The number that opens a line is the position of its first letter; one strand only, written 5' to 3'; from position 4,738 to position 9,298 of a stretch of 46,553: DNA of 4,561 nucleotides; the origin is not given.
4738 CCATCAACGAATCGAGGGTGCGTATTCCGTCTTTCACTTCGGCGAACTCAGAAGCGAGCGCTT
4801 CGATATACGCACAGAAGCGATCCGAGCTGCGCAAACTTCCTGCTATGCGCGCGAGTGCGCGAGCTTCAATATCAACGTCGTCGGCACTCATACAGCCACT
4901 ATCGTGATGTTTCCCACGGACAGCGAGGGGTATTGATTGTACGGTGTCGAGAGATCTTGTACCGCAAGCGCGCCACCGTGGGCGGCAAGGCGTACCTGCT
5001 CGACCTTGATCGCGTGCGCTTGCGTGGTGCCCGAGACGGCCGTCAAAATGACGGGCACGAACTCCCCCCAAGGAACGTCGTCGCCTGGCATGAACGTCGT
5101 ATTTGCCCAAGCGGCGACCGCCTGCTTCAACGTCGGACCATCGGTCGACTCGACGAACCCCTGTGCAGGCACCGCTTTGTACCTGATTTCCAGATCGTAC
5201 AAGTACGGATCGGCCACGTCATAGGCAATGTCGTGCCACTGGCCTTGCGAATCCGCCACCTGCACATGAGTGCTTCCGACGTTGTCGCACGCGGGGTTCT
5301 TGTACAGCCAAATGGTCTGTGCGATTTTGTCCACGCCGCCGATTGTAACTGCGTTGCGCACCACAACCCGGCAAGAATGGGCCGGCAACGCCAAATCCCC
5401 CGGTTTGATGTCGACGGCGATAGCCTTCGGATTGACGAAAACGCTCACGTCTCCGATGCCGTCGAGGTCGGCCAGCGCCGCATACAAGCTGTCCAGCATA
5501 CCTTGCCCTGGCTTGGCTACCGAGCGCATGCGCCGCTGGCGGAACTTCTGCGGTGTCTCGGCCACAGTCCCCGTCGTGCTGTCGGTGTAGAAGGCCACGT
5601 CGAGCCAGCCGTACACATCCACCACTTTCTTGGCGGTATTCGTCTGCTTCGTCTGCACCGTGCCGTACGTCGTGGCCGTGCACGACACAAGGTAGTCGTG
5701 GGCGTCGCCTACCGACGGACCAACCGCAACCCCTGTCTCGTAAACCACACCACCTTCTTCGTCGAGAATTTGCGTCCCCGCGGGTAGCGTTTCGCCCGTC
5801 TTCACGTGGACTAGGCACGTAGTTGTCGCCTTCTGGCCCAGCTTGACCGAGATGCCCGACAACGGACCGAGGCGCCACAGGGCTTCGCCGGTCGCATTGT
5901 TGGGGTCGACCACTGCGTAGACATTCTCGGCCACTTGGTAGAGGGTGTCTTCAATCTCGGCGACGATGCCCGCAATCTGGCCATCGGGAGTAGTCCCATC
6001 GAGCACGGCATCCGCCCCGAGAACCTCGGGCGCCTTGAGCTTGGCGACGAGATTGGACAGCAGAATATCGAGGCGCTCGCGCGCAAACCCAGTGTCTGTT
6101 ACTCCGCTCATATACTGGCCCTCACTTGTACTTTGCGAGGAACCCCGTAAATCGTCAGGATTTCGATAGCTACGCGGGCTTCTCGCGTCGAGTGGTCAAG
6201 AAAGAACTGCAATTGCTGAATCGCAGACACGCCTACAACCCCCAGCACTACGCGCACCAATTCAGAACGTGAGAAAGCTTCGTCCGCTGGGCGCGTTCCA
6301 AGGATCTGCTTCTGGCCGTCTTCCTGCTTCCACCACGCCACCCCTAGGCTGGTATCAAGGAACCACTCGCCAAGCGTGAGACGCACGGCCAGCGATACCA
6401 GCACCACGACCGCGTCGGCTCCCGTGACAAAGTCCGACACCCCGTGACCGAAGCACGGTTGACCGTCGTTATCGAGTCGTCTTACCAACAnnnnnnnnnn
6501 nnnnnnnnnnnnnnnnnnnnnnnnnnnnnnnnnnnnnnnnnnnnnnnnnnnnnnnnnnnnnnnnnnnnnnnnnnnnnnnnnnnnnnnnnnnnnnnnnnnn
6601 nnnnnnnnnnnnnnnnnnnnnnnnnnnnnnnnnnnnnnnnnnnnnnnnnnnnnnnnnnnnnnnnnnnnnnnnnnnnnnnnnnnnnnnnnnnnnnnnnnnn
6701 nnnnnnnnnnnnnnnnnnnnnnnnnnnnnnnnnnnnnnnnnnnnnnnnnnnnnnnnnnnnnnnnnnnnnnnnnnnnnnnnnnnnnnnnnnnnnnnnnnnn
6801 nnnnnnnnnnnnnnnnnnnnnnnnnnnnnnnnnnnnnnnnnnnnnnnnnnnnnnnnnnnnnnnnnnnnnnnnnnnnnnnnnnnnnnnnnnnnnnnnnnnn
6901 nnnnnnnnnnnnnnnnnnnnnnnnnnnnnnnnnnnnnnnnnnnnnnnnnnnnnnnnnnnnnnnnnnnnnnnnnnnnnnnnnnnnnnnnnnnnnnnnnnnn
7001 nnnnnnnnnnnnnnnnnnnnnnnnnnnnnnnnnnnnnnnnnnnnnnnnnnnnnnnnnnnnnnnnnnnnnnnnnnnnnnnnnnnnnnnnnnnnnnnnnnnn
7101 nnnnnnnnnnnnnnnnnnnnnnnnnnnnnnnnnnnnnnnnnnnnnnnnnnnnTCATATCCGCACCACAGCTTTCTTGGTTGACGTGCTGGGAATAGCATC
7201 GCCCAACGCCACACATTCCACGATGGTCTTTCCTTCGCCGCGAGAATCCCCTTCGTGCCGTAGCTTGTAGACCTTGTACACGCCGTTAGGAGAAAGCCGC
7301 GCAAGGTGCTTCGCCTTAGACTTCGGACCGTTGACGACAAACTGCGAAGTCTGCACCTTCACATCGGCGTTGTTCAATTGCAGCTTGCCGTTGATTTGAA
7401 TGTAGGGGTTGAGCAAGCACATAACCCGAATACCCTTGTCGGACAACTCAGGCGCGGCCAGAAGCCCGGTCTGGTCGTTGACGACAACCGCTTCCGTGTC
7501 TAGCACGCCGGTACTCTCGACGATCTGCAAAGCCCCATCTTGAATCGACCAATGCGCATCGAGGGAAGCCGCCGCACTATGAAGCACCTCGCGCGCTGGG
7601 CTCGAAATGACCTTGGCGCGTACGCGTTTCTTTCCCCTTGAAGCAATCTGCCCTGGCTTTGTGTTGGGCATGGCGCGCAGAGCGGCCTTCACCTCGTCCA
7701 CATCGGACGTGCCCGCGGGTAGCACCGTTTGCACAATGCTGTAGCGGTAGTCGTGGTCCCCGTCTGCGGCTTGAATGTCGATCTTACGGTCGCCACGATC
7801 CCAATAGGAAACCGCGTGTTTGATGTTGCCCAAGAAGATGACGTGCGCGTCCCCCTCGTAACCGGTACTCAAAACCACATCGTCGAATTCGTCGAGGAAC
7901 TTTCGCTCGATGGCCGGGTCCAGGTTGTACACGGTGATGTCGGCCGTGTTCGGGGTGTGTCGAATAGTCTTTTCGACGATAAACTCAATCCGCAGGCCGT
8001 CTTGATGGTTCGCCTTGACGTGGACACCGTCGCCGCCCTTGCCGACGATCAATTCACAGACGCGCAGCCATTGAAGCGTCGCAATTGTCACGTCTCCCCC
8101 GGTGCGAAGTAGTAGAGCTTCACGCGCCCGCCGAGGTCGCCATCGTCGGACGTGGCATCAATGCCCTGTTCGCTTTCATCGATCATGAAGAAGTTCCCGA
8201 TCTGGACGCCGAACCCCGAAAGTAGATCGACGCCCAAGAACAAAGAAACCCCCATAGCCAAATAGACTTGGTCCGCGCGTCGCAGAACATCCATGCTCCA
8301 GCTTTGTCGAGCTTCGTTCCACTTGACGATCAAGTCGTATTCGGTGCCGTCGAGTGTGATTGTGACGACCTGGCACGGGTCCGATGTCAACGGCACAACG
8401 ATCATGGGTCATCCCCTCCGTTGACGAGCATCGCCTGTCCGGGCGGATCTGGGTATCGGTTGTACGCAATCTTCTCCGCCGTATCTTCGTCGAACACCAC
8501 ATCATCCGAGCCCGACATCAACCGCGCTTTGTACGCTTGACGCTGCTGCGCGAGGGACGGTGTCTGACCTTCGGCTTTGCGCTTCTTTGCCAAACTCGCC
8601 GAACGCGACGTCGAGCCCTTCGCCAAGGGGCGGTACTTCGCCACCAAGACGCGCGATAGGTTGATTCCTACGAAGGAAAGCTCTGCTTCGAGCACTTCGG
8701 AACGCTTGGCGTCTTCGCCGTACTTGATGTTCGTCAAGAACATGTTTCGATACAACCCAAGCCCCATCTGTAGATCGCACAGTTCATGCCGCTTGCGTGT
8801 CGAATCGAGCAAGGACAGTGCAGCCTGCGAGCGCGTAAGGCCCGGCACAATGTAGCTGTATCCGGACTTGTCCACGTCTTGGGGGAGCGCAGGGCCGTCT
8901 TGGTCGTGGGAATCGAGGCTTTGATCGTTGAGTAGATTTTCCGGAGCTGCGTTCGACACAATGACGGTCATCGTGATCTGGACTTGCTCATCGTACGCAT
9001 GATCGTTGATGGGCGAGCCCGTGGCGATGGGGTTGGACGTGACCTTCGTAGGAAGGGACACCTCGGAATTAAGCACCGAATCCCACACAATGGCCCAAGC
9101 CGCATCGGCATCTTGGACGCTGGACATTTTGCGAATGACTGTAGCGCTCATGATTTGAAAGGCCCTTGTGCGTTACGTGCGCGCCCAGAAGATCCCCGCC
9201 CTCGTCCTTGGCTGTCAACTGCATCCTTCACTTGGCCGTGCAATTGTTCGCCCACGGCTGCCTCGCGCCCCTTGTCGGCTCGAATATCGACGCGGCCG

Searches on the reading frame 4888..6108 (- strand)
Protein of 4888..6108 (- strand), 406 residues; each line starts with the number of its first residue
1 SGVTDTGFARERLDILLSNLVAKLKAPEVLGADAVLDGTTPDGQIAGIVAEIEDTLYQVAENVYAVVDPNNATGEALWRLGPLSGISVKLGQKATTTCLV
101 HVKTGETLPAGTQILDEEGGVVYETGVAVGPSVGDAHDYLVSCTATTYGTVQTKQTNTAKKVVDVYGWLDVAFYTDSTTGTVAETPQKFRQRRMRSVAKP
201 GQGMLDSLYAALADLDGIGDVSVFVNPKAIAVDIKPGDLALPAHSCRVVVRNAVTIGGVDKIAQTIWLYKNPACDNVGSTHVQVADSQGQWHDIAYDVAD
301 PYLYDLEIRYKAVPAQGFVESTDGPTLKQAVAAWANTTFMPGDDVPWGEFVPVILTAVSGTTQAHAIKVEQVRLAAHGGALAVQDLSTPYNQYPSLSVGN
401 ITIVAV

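Call 113: search_protein_families(library=pfam, proteins=[window:4888-6108:-], max_evalue=0.01)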
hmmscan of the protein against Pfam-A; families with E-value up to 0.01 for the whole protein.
window:4888-6108:- (406 aa): 1 family
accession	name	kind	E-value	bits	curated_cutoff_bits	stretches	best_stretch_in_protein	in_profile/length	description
PF04865.19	Baseplate_J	-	1.1e-10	41.8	21.1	1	74-226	2-156/255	Baseplate J-like protein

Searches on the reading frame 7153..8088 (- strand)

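Call 113: search_protein_families(library=pfam, proteins=[window:7153-8088:-], max_evalue=0.01)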
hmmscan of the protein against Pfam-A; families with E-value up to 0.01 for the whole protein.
window:7153-8088:- (311 aa): 1 family
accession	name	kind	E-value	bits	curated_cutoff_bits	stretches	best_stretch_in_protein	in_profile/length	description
PF22759.1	E217_GP41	-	7.4e-08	32.4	27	1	61-239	64-246/279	Baseplate hub gp41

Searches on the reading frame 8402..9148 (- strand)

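Call 113: search_protein_families(library=pfam, proteins=[window:8402-9148:-], max_evalue=0.01)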
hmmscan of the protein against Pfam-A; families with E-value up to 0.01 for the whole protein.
window:8402-9148:- (248 aa): 1 family
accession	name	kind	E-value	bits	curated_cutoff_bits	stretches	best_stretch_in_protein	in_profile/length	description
PF21821.3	Dit_like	-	6.3e-20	72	24.2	1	23-166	2-120/127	Dit-like phage tail protein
